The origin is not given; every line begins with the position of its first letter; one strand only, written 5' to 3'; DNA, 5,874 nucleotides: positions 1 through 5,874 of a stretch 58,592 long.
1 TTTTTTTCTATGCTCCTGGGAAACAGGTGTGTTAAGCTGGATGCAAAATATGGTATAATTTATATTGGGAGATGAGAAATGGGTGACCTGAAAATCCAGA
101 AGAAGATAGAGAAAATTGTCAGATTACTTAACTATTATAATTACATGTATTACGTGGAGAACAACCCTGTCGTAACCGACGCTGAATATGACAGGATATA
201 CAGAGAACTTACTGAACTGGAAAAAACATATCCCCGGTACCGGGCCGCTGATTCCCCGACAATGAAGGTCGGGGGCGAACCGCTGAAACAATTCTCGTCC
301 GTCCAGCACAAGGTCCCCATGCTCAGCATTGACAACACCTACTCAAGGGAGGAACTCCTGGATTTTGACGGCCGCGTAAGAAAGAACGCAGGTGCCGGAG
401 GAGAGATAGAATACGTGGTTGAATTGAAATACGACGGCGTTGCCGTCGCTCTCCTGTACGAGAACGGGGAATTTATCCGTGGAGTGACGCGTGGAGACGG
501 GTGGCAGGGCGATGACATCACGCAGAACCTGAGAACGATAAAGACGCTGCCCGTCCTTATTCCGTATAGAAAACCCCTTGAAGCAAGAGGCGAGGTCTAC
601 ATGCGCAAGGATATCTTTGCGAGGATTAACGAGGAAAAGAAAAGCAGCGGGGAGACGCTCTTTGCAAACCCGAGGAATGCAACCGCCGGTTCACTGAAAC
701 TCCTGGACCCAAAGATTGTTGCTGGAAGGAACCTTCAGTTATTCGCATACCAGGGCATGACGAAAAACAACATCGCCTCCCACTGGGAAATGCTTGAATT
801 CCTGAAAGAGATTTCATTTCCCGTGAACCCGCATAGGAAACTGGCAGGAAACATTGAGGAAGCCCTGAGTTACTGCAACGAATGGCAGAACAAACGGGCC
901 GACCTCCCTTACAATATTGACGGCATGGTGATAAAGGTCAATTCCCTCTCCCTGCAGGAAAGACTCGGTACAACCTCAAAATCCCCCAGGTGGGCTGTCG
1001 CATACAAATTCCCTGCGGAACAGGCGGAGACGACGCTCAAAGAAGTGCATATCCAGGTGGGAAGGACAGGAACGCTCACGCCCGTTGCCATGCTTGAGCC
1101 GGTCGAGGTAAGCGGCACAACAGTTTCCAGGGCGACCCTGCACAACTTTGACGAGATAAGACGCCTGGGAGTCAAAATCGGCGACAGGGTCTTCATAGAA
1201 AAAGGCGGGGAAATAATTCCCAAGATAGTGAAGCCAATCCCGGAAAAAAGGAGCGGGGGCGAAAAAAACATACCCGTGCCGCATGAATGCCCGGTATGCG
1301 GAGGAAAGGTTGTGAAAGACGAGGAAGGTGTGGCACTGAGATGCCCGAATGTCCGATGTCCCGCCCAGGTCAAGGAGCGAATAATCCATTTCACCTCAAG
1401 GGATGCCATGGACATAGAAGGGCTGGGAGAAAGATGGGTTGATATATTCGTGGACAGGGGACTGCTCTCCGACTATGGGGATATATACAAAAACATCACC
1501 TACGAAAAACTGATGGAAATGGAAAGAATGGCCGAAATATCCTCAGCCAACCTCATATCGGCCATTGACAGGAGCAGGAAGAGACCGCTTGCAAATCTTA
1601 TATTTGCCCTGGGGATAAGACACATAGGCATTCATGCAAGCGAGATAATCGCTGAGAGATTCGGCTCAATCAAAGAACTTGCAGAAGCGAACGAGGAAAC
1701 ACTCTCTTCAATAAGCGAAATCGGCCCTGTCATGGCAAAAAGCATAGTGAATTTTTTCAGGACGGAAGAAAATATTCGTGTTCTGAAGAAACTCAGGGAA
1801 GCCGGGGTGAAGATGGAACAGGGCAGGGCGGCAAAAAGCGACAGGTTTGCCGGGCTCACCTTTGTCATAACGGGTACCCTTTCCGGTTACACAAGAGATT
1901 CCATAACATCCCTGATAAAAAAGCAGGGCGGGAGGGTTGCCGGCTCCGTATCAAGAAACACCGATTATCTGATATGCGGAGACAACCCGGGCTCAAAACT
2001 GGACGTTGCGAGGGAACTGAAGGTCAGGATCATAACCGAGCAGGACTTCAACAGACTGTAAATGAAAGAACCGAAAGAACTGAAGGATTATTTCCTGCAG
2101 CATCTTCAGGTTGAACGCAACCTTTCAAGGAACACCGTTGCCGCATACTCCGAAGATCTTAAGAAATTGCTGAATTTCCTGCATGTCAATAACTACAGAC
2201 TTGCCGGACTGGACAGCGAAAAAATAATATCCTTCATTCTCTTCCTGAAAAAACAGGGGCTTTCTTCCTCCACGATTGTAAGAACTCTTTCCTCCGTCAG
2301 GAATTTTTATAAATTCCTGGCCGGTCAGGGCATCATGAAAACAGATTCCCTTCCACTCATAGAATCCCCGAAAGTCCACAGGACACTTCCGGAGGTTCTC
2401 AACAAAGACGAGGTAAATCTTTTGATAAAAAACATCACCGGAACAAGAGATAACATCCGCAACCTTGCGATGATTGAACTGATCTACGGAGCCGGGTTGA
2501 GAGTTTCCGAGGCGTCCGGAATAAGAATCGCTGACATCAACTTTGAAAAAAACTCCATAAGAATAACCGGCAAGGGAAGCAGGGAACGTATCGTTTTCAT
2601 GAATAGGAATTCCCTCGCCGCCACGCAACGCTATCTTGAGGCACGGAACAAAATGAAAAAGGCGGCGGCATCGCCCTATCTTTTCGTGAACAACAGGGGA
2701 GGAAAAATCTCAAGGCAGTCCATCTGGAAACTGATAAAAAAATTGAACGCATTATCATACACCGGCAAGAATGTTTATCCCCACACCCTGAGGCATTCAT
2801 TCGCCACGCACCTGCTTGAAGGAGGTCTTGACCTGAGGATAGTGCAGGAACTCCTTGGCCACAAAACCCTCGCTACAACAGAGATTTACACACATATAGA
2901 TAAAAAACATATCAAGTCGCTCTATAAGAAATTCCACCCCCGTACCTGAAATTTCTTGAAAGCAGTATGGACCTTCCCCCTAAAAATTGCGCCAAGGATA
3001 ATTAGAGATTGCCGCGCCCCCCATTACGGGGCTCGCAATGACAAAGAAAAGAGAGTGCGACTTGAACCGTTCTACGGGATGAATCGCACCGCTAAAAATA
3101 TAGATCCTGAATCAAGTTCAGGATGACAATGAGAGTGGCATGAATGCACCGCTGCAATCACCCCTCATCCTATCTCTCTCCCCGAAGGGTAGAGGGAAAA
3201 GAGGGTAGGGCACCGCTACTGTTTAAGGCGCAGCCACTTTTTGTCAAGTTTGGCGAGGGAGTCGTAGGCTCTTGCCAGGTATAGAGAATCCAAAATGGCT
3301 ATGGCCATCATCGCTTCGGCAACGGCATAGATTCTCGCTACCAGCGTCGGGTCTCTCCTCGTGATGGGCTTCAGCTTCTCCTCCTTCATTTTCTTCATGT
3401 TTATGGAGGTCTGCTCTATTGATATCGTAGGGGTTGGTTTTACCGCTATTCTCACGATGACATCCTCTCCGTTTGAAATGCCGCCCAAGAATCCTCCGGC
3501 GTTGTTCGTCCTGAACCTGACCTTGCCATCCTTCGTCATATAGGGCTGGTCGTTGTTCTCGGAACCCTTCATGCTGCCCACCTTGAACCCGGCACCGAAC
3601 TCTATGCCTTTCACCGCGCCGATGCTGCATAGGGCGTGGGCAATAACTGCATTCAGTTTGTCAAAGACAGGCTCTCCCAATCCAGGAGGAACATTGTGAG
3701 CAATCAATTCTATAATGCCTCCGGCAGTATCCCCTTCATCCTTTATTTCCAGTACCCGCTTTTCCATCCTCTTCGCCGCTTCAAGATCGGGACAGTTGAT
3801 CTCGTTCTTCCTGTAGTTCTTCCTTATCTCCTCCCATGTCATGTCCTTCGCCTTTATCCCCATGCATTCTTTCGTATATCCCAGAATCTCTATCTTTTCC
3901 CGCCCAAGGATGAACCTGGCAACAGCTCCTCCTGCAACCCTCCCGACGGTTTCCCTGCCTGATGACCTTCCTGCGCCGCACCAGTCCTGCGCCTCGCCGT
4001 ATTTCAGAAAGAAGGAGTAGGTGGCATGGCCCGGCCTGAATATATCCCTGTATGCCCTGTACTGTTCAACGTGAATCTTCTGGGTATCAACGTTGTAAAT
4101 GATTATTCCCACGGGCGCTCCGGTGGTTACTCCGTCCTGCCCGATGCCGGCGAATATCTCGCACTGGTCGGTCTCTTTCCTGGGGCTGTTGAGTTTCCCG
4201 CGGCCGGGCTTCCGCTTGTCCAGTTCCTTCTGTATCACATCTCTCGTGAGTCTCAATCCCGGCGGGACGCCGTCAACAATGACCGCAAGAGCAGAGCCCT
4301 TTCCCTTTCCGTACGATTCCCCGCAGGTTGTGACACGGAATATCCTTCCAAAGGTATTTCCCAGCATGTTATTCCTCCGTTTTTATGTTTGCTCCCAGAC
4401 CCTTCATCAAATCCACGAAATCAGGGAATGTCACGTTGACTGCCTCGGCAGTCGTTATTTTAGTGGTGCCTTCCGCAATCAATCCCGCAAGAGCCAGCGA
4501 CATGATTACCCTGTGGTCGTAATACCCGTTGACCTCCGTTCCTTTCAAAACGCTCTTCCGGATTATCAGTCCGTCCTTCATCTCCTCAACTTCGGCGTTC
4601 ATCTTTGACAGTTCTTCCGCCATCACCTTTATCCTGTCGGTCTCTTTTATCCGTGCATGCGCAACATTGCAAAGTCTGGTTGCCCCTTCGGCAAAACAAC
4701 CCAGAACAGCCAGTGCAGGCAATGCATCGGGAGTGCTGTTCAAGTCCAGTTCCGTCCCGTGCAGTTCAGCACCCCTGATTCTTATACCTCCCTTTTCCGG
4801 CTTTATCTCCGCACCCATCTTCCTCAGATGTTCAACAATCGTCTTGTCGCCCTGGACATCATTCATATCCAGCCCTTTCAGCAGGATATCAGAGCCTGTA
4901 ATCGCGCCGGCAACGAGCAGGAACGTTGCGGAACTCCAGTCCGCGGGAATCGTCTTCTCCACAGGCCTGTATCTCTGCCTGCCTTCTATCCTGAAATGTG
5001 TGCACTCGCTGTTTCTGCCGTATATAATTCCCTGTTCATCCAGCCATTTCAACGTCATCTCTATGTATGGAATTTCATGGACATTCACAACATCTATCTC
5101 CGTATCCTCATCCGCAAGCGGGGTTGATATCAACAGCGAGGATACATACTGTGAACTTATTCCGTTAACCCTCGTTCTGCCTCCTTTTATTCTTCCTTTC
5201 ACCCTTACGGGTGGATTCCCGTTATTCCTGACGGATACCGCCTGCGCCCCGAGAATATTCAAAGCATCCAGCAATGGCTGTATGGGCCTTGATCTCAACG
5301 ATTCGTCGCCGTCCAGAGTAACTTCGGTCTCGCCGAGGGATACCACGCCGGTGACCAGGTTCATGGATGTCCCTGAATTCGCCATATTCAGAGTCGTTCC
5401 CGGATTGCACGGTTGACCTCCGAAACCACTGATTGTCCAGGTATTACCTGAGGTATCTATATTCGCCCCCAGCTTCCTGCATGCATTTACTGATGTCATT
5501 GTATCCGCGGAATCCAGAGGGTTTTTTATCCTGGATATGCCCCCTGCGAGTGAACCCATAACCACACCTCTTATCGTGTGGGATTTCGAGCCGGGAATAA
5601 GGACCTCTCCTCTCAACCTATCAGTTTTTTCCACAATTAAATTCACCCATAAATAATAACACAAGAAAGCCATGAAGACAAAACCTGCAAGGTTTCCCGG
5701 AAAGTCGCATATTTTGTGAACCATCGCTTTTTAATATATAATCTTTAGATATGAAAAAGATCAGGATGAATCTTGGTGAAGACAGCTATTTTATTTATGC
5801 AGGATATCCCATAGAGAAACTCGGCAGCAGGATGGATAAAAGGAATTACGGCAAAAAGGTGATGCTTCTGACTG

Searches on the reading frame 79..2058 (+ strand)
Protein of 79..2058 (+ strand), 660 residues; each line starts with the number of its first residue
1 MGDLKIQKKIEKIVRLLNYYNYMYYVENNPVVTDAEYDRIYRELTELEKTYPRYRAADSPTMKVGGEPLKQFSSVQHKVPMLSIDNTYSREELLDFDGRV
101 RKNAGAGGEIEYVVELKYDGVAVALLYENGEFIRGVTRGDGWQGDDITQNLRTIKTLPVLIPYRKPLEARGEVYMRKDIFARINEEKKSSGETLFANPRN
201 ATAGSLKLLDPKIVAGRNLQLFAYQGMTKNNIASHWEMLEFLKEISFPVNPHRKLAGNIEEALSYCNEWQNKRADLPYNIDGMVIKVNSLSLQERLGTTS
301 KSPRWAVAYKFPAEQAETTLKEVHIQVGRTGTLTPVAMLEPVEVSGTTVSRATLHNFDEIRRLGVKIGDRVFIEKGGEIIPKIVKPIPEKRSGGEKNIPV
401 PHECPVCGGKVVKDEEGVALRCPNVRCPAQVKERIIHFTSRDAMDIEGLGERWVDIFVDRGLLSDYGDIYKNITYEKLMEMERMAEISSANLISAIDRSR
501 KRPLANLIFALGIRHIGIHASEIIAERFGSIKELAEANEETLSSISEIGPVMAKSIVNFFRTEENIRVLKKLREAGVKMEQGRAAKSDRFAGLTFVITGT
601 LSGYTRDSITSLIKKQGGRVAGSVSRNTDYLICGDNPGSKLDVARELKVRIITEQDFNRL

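Call 69: search_protein_families(library=pfam, proteins=[window:79-2058:+], max_evalue=0.00001)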
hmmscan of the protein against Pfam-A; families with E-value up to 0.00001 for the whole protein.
window:79-2058:+ (660 aa): 8 families
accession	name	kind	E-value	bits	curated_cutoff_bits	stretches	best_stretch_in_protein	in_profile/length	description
PF01653.23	DNA_ligase_aden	-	8.6e-92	307.7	27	1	70-314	2-253/253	NAD-dependent DNA ligase adenylation domain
PF03120.22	DNA_ligase_OB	-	6.7e-35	119.2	32.9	1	317-394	1-78/79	NAD-dependent DNA ligase OB-fold domain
PF12826.13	HHH_2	-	8.2e-22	77.6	27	1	507-568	2-63/64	Helix-hairpin-helix motif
PF00533.33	BRCT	-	1.9e-16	60.5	21.3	1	587-657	3-74/78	BRCA1 C Terminus (BRCT) domain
PF03119.21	DNA_ligase_ZBD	-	1.4e-09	38.1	25.8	1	403-429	1-27/27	NAD-dependent DNA ligase C4 zinc finger domain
PF22745.1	Nlig-Ia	-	1.5e-07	32.4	27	1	9-53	5-49/92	DNA ligase-like, N-terminal NAD+-binding domain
PF12738.14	PTCB-BRCT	-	3.7e-07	30.5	22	1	602-653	9-60/63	twin BRCT domain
PF14520.12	HHH_5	-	3e-06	28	27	0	511-561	5-56/57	Helix-hairpin-helix domain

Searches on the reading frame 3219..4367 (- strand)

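Call 69: search_protein_families(library=pfam, proteins=[window:3219-4367:-], max_evalue=0.00001)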
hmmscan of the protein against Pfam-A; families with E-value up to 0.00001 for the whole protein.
window:3219-4367:- (383 aa): 1 family
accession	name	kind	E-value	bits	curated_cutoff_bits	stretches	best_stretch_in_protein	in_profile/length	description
PF01264.26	Chorismate_synt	-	5.7e-114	380.6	27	1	10-362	1-326/327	Chorismate synthase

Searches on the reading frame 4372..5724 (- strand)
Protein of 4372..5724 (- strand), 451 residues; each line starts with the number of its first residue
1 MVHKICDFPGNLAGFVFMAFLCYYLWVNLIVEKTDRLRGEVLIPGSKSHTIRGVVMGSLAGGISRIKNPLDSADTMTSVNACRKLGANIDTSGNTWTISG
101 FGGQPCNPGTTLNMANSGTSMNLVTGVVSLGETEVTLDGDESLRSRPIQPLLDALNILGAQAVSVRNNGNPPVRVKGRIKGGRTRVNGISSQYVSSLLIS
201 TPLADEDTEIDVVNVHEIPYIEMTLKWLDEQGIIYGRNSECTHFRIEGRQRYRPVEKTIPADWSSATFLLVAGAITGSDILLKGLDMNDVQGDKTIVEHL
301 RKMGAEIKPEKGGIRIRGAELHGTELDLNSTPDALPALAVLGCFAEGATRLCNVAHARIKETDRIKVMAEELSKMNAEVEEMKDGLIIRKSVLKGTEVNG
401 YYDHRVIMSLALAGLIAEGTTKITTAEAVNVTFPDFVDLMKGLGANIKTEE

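Call 69: search_protein_families(library=pfam, proteins=[window:4372-5724:-], max_evalue=0.00001)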
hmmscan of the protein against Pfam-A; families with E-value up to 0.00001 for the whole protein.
window:4372-5724:- (451 aa): 1 family
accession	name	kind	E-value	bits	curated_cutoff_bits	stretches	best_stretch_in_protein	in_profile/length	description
PF00275.25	EPSP_synthase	-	7.6e-114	381.1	22.8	1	31-438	1-415/417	EPSP synthase (3-phosphoshikimate 1-carboxyvinyltransferase)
